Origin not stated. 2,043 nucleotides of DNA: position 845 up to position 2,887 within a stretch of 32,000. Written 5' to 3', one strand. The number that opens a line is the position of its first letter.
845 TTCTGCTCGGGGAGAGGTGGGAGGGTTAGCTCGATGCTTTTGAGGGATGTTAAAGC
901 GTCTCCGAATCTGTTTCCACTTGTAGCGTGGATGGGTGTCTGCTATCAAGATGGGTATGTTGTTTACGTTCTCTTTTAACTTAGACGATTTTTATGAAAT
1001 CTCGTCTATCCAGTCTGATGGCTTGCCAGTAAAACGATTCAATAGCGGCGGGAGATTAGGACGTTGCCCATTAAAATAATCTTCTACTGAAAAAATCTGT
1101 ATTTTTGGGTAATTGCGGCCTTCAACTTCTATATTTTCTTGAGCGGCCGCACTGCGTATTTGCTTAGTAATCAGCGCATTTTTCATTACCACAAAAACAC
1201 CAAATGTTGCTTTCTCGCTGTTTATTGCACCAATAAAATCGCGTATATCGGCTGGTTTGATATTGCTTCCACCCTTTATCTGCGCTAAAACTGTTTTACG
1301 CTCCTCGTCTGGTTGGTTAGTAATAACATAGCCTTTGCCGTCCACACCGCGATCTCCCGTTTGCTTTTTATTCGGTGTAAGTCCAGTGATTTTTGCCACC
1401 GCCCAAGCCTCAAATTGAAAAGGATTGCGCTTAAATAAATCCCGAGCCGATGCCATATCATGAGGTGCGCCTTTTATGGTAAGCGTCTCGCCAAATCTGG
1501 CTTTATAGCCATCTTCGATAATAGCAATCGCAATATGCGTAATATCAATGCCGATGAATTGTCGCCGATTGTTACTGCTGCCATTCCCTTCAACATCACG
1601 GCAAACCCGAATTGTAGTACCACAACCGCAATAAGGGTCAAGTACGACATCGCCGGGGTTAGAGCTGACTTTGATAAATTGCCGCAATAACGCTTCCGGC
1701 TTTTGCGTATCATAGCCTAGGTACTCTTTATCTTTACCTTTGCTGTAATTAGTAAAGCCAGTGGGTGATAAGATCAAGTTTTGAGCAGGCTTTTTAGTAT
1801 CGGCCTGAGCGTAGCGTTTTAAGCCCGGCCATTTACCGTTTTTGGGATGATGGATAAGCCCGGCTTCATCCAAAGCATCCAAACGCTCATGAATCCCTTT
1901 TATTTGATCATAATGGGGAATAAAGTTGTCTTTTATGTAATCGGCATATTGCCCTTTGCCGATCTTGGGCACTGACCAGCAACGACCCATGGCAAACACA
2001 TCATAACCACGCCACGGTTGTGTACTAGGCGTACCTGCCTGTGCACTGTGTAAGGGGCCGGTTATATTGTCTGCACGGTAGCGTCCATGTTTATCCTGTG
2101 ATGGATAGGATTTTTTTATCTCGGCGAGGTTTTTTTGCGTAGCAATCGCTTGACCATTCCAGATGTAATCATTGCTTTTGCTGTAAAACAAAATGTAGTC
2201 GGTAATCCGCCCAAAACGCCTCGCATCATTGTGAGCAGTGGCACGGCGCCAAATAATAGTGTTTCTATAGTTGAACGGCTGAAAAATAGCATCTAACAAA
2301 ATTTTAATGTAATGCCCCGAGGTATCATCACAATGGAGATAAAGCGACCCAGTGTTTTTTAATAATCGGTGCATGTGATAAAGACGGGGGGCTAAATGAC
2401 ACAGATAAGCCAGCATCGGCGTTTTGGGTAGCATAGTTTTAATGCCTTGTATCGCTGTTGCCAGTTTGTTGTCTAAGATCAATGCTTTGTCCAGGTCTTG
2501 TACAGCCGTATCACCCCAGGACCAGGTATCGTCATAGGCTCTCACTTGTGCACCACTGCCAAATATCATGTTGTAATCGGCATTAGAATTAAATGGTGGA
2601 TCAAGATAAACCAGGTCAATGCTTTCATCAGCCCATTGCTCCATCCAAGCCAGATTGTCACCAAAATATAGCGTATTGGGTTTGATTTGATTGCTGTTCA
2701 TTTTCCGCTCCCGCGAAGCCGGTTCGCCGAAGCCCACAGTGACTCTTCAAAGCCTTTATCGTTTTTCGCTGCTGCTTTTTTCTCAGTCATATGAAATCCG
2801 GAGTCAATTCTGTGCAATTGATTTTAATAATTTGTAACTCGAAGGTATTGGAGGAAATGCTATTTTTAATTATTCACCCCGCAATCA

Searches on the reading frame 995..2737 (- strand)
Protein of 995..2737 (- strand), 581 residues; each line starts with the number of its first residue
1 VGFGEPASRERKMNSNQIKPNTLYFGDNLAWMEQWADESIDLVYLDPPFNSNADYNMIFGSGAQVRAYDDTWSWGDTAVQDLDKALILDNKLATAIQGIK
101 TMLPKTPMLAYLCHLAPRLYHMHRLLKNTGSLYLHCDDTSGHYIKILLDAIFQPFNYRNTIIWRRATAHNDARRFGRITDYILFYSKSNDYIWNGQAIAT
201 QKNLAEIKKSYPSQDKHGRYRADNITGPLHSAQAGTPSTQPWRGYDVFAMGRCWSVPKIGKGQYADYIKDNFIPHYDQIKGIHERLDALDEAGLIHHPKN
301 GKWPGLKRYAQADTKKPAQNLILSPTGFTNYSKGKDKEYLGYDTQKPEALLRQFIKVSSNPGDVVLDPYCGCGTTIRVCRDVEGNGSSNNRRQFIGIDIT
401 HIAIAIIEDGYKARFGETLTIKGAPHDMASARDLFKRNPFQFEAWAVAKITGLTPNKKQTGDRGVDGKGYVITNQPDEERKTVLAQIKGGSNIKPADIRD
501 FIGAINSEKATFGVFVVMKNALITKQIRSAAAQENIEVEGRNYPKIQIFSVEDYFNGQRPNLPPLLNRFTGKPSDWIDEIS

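Call 29: search_protein_families(library=padloc, proteins=[window:995-2737:-], max_evalue=0.1)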
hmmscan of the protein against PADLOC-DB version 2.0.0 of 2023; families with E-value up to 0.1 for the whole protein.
window:995-2737:- (581 aa): 67 families (the best 25 are shown)
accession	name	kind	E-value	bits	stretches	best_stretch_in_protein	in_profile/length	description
PDLC03354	MTase_II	-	3.2e-48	162.8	3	110-255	128-270/425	Type II methyltransferase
PDLC03339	MTase_II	-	1.2e-40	137.5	3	111-194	60-143/399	Type II methyltransferase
PDLC03300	MTase_II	-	2.7e-35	119.9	3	110-218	85-193/302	Type II methyltransferase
PDLC03644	MTase_III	-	8.8e-34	115.1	1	111-407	109-389/542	Type III methyltransferase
PDLC03636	MTase_III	-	6.2e-32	109.1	3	111-230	96-214/575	Type III methyltransferase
PDLC03371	MTase_II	-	8.6e-30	102.1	3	334-406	183-247/260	Type II methyltransferase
PDLC03641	MTase_III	-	1.6e-29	100.9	1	14-400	98-447/657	Type III methyltransferase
PDLC03299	MTase_II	-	5.9e-29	99.5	3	334-401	188-247/296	Type II methyltransferase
PDLC03633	MTase_III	-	1e-24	85.2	2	21-205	78-246/616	Type III methyltransferase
PDLC03635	MTase_III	-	1.7e-23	81.2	2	111-210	268-372/708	Type III methyltransferase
PDLC03634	MTase_III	-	2.5e-23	80.8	2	115-398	177-443/621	Type III methyltransferase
PDLC03638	MTase_III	-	1.9e-21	74.1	1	111-400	431-666/816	Type III methyltransferase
PDLC03216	MTase_II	-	1.2e-19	68.6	2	342-399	194-243/364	Type II methyltransferase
PDLC03387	MTase_II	-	2.9e-19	67.3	1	155-401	140-265/289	Type II methyltransferase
PDLC03738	oMTase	-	4.8e-19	66.3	2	342-399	204-253/376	orphan methyltransferase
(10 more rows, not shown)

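Call 30: search_protein_families(library=pfam, proteins=[window:995-2737:-], max_evalue=0.1)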
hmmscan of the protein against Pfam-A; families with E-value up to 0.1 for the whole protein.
window:995-2737:- (581 aa): 5 families
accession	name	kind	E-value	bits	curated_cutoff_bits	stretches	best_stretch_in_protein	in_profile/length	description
PF01555.25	N6_N4_Mtase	-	1.6e-37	130.1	26.7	1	40-407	1-219/221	DNA methylase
PF04471.18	Mrr_cat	-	3.2e-06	27.7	21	1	455-537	26-104/115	Restriction endonuclease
PF22722.2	NA-iREase1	-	3.4e-05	24.2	27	1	443-535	6-93/106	NACHT-associated inactive Restriction Endonuclease 1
PF13847.12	Methyltransf_31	-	0.023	14.8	27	0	360-405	2-42/145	Methyltransferase domain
PF03602.21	Cons_hypoth95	-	0.027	14.6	24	1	23-56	95-130/182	Conserved hypothetical protein 95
